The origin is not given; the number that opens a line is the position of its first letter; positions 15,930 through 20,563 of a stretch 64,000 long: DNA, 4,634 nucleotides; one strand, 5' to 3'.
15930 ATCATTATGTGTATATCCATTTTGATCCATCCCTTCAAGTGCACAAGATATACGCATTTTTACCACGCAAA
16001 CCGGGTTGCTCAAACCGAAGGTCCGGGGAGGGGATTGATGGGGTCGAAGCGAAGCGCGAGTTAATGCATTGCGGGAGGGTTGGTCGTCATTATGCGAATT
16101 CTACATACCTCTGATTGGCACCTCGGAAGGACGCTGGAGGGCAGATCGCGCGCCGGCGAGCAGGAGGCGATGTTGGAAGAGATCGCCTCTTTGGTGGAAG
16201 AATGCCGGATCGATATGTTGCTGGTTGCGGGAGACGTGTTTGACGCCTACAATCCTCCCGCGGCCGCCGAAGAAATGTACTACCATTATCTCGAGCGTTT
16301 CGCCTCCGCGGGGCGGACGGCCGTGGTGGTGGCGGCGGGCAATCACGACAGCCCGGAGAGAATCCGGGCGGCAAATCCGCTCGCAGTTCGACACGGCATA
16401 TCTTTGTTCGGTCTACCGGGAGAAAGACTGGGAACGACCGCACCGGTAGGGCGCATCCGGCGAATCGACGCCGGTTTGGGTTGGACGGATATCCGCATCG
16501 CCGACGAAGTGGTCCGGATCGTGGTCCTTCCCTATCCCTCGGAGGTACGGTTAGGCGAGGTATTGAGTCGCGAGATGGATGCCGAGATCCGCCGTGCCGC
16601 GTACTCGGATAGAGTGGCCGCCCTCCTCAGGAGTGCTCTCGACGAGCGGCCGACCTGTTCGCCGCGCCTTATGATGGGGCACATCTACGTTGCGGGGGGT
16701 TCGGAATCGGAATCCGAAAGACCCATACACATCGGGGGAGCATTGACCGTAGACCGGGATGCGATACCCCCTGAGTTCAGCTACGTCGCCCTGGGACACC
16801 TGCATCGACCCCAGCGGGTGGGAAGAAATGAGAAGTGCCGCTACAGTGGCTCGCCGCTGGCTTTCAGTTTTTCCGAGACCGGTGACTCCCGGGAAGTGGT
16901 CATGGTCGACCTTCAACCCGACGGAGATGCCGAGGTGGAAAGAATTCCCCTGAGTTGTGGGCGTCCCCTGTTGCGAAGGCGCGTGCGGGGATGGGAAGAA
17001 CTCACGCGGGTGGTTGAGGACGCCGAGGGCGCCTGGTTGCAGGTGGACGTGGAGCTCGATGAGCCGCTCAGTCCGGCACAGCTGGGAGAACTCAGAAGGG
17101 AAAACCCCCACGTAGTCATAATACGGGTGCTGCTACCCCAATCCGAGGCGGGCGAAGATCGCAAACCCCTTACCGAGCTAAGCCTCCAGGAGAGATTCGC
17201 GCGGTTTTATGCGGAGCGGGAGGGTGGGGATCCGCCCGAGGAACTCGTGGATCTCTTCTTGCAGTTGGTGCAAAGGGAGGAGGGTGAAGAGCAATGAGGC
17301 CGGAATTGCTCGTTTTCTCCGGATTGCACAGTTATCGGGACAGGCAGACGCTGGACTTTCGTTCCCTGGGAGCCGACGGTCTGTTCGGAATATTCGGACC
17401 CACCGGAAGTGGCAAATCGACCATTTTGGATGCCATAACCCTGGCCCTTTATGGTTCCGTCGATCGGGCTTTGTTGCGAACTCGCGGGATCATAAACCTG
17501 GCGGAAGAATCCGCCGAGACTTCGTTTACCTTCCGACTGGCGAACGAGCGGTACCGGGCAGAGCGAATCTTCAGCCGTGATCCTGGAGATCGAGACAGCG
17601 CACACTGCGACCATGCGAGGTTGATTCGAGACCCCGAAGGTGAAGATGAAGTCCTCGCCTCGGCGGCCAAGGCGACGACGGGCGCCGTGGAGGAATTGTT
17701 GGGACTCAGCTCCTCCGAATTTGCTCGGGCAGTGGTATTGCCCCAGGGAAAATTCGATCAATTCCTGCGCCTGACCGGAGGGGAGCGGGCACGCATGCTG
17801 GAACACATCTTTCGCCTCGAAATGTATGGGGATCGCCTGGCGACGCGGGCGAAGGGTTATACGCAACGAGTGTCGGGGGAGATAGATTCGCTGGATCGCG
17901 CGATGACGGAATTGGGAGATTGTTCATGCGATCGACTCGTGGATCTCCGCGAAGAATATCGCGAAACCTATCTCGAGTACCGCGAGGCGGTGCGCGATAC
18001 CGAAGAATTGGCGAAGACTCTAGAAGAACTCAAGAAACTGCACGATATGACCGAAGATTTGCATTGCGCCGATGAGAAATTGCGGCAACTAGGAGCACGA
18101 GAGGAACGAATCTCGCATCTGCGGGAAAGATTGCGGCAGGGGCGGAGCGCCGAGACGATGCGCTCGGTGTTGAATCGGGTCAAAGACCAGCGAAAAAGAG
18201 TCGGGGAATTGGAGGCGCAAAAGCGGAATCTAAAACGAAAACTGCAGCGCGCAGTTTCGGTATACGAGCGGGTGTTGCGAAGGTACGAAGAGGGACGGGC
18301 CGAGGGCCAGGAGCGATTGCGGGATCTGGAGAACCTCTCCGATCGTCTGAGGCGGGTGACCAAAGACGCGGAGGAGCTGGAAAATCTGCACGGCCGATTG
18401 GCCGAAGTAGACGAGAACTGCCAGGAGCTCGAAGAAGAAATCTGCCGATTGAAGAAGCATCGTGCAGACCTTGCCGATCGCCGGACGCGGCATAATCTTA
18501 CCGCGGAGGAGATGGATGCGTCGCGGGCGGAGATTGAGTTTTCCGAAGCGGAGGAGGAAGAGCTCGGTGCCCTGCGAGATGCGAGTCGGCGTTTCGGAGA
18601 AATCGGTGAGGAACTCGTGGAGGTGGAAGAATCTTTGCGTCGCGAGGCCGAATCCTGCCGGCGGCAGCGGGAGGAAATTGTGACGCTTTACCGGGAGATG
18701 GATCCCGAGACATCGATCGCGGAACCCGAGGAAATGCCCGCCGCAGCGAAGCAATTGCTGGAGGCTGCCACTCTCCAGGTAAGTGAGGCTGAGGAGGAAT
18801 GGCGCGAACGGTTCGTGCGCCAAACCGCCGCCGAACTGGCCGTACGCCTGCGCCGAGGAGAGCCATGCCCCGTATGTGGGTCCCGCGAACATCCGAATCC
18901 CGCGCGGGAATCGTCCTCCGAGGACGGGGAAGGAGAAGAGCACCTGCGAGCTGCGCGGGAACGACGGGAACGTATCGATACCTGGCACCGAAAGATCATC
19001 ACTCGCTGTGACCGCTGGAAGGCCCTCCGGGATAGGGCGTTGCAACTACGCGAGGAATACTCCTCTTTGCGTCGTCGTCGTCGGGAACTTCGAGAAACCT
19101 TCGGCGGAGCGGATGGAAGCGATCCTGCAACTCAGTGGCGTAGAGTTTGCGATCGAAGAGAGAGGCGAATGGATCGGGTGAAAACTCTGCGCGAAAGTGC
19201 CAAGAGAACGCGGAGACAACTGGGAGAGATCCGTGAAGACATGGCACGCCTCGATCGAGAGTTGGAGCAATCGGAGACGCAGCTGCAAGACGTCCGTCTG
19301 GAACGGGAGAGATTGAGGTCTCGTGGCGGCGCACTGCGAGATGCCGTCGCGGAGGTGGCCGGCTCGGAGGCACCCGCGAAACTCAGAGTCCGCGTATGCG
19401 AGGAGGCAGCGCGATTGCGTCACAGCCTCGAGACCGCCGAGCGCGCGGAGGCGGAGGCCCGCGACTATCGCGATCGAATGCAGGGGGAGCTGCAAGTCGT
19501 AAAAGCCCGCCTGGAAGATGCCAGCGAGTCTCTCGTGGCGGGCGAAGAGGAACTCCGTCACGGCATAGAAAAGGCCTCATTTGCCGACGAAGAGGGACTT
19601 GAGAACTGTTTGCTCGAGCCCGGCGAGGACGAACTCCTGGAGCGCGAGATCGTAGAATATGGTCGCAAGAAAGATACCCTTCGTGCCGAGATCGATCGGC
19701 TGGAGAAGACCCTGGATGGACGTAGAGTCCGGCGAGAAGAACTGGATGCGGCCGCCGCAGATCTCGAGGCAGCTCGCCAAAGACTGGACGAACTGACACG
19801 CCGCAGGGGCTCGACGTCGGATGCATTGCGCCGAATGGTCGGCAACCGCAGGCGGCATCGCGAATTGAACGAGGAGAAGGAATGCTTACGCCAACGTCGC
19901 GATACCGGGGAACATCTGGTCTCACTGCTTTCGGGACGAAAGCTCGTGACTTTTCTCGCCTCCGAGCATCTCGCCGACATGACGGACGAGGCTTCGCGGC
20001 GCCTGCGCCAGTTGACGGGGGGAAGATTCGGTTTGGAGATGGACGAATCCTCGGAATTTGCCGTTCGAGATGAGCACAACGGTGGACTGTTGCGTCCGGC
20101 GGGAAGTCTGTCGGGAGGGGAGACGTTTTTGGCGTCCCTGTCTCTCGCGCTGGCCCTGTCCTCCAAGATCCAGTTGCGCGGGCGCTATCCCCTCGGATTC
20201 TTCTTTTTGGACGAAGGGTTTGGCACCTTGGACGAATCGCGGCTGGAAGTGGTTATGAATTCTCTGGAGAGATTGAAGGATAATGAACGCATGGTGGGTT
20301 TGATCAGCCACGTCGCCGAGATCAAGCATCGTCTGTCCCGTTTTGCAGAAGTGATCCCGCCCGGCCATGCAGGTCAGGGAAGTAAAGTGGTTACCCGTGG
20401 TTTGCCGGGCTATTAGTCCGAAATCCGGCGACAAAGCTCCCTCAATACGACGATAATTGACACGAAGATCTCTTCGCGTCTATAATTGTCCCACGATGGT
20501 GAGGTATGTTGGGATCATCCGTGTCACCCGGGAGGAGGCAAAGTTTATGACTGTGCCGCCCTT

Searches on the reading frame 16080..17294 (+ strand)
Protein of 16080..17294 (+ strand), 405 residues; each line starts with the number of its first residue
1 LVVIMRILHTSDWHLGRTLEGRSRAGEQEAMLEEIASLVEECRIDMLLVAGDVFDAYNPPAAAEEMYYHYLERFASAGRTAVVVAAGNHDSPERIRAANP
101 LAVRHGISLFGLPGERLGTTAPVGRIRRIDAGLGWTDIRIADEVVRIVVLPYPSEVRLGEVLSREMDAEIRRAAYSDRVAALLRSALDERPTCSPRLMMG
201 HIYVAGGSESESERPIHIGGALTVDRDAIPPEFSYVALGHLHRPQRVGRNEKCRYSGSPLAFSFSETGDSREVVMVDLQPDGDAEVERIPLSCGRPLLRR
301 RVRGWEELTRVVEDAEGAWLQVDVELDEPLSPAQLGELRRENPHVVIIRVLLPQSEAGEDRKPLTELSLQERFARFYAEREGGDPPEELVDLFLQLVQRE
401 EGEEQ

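Call 20: search_protein_families(library=pfam, proteins=[window:16080-17294:+], max_evalue=0.001)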
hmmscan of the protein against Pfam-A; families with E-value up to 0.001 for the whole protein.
window:16080-17294:+ (405 aa): 3 families
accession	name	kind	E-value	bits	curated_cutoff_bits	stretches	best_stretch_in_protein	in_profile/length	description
PF00149.33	Metallophos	-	4.8e-12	47.1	21.5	1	5-244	1-191/191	Calcineurin-like phosphoesterase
PF12320.13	SbcD_C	-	2.7e-06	28.2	24.4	1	294-380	2-93/94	Type 5 capsule protein repressor C-terminal domain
PF12850.12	Metallophos_2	-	4.5e-05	23.9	27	0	5-94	1-60/154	Calcineurin-like phosphoesterase superfamily domain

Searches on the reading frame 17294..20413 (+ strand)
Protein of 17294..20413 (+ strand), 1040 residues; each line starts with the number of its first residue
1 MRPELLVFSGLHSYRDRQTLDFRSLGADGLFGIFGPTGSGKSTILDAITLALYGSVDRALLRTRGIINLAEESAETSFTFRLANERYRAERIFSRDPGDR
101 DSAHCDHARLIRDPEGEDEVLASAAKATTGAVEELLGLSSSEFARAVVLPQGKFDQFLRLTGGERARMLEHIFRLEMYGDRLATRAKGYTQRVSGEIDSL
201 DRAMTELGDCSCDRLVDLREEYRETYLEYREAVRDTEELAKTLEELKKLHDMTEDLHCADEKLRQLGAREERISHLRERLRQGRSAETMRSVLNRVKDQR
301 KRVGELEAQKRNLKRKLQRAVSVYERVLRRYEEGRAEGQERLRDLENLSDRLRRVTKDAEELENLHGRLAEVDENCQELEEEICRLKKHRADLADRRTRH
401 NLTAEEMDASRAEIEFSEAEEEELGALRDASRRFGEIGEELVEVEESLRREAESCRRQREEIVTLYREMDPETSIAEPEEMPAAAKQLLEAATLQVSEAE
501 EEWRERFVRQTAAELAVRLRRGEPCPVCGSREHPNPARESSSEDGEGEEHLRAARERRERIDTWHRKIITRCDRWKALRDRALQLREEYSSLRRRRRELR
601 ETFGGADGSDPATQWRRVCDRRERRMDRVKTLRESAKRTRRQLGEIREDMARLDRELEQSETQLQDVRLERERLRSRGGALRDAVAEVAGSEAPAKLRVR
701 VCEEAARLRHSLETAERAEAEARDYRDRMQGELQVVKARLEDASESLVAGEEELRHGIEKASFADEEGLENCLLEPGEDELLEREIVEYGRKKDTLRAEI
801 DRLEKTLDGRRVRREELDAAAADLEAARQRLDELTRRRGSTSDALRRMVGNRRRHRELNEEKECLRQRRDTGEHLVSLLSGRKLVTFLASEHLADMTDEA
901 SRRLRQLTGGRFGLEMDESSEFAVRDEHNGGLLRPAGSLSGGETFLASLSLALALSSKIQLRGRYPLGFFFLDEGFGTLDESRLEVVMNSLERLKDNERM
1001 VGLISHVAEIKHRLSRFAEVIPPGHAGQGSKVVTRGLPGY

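Call 20: search_protein_families(library=pfam, proteins=[window:17294-20413:+], max_evalue=0.001)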
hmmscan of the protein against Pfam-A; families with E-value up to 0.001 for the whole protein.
window:17294-20413:+ (1040 aa): 5 families
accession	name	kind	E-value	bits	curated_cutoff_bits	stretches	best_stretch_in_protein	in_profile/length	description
PF13476.12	AAA_23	-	2.2e-18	68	27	1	9-261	5-198/201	AAA domain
PF02463.25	SMC_N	-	5.8e-12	45.9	40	1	6-1007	5-198/220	RecF/RecN/SMC N terminal domain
PF13558.12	SbcC_Walker_B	-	3.1e-09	37.4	27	1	923-992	13-89/90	SbcC/RAD50-like, Walker B motif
PF13555.12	AAA_29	-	1.1e-06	28.7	27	1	15-55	13-49/61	P-loop containing region of AAA domain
PF10241.14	KxDL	-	0.00037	21.2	27.2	0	296-360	15-79/86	Uncharacterized conserved protein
